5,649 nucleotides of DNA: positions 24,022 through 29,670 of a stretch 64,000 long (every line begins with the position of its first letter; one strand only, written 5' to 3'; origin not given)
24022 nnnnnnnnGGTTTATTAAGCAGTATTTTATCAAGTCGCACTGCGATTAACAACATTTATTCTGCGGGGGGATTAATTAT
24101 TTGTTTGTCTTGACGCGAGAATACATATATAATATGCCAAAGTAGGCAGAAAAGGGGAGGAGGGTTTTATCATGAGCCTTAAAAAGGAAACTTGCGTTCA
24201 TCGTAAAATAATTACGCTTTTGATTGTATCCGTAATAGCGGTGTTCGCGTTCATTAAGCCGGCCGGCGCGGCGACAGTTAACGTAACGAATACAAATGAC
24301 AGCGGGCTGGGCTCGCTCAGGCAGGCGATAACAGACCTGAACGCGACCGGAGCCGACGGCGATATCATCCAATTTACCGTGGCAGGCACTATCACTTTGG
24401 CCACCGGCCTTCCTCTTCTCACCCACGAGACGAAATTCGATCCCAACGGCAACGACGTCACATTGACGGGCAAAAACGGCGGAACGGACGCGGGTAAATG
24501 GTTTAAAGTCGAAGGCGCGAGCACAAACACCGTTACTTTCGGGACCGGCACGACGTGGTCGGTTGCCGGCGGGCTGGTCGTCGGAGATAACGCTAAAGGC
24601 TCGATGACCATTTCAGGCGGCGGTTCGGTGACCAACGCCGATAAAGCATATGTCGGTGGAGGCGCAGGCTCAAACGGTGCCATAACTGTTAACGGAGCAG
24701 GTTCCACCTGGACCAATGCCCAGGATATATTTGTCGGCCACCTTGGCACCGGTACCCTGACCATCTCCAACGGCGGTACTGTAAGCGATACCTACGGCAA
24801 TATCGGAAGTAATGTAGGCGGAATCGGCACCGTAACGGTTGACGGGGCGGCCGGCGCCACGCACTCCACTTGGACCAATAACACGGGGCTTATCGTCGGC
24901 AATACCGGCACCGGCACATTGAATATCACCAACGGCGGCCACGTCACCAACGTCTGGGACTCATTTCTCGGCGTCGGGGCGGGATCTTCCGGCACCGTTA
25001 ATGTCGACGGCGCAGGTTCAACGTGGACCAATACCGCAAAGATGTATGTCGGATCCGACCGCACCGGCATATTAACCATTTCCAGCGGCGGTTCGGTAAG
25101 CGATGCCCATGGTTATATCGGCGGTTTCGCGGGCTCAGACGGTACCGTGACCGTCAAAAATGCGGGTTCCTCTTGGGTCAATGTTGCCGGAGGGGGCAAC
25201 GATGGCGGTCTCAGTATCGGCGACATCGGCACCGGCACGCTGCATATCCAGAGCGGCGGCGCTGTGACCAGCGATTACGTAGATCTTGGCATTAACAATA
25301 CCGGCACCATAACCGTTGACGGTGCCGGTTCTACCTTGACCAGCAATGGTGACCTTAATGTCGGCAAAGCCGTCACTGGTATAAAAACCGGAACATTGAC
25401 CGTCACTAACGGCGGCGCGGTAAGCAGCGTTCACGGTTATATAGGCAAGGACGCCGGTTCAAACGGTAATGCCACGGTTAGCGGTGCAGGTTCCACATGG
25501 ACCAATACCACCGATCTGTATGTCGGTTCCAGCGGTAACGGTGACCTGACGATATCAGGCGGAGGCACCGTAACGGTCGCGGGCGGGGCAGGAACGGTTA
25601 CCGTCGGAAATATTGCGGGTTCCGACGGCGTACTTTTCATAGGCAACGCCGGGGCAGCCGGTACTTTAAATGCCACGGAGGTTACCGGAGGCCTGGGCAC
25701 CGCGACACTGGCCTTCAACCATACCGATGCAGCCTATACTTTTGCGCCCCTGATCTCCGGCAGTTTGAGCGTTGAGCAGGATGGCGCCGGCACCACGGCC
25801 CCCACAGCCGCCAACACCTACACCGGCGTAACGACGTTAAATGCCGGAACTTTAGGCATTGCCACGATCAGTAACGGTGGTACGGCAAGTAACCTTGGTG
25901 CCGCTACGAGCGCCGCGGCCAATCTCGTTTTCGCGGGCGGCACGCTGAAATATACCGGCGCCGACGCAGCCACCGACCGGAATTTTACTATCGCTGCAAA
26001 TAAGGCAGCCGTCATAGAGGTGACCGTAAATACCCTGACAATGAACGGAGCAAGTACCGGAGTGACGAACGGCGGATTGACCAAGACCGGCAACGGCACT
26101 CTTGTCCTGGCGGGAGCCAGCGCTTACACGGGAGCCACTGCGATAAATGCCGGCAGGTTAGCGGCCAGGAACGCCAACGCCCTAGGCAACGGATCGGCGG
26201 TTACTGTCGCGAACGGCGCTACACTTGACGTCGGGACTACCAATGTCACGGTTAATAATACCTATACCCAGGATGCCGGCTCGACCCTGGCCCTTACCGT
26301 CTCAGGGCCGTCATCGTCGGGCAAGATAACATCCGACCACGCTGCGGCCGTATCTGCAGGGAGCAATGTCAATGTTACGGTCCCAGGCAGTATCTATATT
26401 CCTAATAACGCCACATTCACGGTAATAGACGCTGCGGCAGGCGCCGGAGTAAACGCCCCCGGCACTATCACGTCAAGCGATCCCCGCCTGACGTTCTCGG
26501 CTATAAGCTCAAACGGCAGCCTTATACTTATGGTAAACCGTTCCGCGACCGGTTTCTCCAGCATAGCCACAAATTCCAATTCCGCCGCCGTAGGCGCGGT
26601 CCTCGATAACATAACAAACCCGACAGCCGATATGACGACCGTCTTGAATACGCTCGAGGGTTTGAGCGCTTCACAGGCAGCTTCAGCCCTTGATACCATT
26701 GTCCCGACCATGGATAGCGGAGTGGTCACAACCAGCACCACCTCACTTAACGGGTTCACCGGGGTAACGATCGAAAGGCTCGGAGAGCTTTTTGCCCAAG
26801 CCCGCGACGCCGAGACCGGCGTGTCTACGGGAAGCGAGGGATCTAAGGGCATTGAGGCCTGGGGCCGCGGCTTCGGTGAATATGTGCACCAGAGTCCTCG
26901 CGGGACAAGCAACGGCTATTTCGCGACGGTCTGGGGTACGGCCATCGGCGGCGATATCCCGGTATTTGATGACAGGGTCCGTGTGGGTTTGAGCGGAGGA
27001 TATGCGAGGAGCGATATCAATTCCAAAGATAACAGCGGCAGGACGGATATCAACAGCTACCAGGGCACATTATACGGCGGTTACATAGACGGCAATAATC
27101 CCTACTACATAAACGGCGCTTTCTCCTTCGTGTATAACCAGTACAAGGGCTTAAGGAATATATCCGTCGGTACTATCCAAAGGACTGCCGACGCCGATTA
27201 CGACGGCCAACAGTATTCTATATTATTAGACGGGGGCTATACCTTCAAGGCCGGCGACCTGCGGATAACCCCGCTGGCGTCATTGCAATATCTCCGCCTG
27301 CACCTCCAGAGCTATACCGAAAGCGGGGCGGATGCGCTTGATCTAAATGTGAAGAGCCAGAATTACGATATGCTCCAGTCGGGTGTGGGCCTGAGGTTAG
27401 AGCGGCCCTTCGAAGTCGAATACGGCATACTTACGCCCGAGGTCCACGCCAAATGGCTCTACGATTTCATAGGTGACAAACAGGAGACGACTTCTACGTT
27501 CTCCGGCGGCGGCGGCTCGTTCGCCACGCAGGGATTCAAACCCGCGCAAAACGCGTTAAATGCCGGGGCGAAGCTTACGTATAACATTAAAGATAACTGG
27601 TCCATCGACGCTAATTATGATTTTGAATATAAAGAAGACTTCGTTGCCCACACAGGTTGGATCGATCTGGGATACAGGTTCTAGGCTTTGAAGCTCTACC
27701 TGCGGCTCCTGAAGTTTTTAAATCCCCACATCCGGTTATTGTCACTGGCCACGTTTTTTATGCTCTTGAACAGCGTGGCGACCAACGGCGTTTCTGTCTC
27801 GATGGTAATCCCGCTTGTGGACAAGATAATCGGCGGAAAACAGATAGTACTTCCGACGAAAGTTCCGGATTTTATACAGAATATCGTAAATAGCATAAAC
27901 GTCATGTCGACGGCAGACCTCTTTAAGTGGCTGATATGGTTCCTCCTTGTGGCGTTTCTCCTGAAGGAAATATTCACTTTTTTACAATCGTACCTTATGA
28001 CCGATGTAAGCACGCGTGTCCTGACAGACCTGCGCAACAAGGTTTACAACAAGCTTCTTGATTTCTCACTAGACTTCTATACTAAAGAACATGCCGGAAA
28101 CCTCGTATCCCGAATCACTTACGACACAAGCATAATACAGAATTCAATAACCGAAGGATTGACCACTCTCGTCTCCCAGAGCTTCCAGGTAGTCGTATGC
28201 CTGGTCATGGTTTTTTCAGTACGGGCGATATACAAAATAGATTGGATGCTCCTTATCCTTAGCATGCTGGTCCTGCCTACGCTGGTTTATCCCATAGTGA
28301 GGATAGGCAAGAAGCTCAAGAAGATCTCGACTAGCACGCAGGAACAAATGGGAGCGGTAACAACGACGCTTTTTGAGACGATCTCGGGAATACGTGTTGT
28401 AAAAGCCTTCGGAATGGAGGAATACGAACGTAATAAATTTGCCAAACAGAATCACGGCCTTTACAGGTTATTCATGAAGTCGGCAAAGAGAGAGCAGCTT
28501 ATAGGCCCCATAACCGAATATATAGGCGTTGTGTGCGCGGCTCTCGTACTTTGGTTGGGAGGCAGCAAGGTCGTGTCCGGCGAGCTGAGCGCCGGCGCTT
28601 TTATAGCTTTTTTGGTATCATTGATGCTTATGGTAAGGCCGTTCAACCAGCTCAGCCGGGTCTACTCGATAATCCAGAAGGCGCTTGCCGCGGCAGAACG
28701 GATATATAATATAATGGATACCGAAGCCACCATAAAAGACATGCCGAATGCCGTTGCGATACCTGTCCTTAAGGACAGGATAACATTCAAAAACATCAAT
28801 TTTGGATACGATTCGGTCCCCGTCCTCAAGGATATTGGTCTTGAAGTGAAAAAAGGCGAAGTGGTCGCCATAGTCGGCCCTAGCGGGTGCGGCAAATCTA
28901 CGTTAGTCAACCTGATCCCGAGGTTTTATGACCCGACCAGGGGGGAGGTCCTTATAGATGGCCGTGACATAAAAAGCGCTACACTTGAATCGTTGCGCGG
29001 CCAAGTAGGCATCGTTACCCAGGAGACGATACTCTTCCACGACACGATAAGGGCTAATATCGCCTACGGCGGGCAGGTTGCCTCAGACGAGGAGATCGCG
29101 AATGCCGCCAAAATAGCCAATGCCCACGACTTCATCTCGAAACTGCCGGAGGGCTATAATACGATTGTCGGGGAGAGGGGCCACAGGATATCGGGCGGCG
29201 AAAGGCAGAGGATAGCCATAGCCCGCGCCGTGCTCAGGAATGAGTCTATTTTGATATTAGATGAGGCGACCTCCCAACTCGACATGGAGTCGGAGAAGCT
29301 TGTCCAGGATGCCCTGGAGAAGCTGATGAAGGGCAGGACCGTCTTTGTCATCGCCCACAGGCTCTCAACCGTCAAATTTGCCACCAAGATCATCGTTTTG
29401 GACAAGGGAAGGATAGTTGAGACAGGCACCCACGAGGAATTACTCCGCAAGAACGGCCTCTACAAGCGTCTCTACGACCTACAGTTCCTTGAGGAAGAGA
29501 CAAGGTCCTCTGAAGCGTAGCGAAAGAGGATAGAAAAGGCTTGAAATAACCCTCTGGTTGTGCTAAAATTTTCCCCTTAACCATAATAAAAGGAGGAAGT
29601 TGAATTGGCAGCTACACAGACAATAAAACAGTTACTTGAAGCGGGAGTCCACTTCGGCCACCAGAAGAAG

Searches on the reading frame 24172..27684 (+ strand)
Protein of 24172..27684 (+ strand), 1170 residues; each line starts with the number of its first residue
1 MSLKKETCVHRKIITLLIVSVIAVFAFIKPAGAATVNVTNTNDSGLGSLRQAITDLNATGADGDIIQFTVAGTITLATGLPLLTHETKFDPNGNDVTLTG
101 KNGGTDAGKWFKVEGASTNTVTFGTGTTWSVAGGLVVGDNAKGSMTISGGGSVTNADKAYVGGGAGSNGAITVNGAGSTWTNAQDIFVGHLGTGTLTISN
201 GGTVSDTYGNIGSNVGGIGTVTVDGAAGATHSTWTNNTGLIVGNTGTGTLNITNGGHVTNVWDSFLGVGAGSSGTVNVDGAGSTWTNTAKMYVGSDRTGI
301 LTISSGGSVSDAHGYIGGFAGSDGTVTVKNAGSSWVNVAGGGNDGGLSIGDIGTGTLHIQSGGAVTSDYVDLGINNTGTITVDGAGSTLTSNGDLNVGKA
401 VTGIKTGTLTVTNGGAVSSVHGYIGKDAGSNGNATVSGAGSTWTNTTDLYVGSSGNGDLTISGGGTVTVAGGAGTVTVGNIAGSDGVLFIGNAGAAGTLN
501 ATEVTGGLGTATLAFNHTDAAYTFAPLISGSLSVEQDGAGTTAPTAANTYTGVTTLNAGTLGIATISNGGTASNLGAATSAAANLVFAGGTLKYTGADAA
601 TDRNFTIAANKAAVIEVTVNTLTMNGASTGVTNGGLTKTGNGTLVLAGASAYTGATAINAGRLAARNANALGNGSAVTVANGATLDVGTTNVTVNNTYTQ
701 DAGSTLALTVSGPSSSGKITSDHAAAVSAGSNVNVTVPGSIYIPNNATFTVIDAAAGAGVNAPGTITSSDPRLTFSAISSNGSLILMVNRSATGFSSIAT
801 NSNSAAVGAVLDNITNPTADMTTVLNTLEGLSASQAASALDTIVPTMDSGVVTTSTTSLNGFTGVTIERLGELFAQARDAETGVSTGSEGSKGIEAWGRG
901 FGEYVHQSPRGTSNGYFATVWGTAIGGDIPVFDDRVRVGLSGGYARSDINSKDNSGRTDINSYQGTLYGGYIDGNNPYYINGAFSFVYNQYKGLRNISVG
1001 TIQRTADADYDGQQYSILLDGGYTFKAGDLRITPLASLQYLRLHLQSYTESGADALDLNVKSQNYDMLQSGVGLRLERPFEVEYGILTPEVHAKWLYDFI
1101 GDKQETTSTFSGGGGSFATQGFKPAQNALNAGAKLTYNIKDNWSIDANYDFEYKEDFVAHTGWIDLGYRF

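Call 7: search_protein_families(library=pfam, proteins=[window:24172-27684:+])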
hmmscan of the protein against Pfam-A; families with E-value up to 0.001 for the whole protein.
window:24172-27684:+ (1170 aa): 2 families
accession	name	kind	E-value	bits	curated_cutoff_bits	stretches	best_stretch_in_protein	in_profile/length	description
PF03797.25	Autotransporter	-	2.5e-64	217.9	26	1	896-1150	1-255/255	Autotransporter beta-domain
PF12951.13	PATR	-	2.4e-11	43.9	27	2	636-664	1-29/30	Passenger-associated-transport-repeat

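Call 8: search_protein_families(library=ncbifam, proteins=[window:24172-27684:+])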
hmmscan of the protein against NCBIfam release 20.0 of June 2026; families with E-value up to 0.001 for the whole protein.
window:24172-27684:+ (1170 aa): 5 families
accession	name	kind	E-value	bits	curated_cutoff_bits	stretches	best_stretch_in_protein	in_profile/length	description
TIGR04393.1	rpt_T5SS_PEPC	repeat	1e-73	243.1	23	7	422-468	2-48/49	T5SS/PEP-CTERM-associated repeat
TIGR01414.1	autotrans_barl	domain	4.7e-27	95.1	16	1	589-1170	5-432/432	autotransporter outer membrane beta-barrel domain-containing protein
NF051851.1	AtpSerPepEprS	equivalog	2.7e-26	91.9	1700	1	619-1156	435-974/988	autotransporter serine peptidase EprS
TIGR02601.1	autotrns_rpt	repeat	1.1e-12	47.5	19.85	2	635-665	1-31/32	beta strand repeat protein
NF011422.0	PRK14849.1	exception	1.4e-12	45.7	2335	3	92-327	409-643/1806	ECSE_1600 family autotransporter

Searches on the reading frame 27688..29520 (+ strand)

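Call 7: search_protein_families(library=pfam, proteins=[window:27688-29520:+])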
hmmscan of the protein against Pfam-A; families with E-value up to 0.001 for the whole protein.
window:27688-29520:+ (610 aa): 5 families
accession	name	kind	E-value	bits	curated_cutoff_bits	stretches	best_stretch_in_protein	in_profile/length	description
PF00664.28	ABC_membrane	-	2e-47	162.6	28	1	62-319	21-274/274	ABC transporter transmembrane region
PF00005.33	ABC_tran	-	1.1e-35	123.7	25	1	380-529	1-137/137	ABC transporter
PF02463.25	SMC_N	-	3.9e-09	36.7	40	1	419-570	109-210/220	RecF/RecN/SMC N terminal domain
PF09818.15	ABC_ATPase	-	1.5e-05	24.6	23.2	0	475-533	133-190/283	P-loop domain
PF03193.22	RsgA_GTPase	-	0.00086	19.6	30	0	389-410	105-126/174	RsgA GTPase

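Call 8: search_protein_families(library=ncbifam, proteins=[window:27688-29520:+])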
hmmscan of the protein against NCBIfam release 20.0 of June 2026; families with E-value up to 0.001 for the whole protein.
window:27688-29520:+ (610 aa): 189 families (the best 25 are shown)
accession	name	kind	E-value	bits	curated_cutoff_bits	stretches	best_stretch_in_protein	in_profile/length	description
TIGR02203.1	MsbA_lipidA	equivalog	1.1e-162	542.5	602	1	4-601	2-571/572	lipid A export permease/ATP-binding protein MsbA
TIGR02204.1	MsbA_rel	hypoth_equivalog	1.1e-148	496.5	780.4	1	59-600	37-576/576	ABC transporter, permease/ATP-binding protein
NF045513.1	HepA_fam_ABC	equivalog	1.7e-144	482.6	725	1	8-600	26-610/610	heterocyst formation ABC transporter subunit HepA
NF052233.1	CphA_assoc_ABC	equivalog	1.2e-139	467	880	1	4-606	172-750/766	cyanophycin metabolism-associated ABC transporter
NF008381.0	PRK11176.1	equivalog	2.7e-135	452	867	1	74-600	59-580/582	lipid A ABC transporter ATP-binding protein/permease MsbA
TIGR00958.1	3a01208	subfamily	1.3e-132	443.5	874.6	1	57-595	178-710/711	antigen peptide transporter 2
TIGR01846.1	type_I_sec_HlyB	subfamily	2e-126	423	725.55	1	60-599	159-692/694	type I secretion system permease/ATPase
NF010178.0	PRK13657.1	equivalog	7.8e-110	368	733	1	64-607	52-578/588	glucan ABC transporter ATP-binding protein/ permease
TIGR03796.1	NHLM_micro_ABC1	equivalog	1.2e-104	350.9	853.3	1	52-595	166-708/710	NHLP family bacteriocin export ABC transporter peptidase/permease/ATPase subunit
NF008055.0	PRK10789.1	equivalog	2.4e-103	346.6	845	1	51-604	31-576/590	SmdA family multidrug ABC transporter permease/ATP-binding protein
TIGR03375.1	type_I_sec_LssB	subfamily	7.6e-97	325.3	693.1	1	87-589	196-692/696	type I secretion system permease/ATPase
TIGR03797.1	NHLM_micro_ABC2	equivalog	2.8e-96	323.6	709.4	1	54-599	150-685/686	NHLP bacteriocin export ABC transporter permease/ATPase subunit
TIGR01192.1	chvA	subfamily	1.1e-92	311.6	585.4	1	163-596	135-567/585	glucan export ABC transporter ATP-binding protein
TIGR01193.1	bacteriocin_ABC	subfamily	4.8e-91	306.3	523.85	1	62-596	178-706/708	peptide cleavage/export ABC transporter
TIGR02857.1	CydD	equivalog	6.2e-88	296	435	1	66-571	29-529/529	thiol reductant ABC exporter subunit CydD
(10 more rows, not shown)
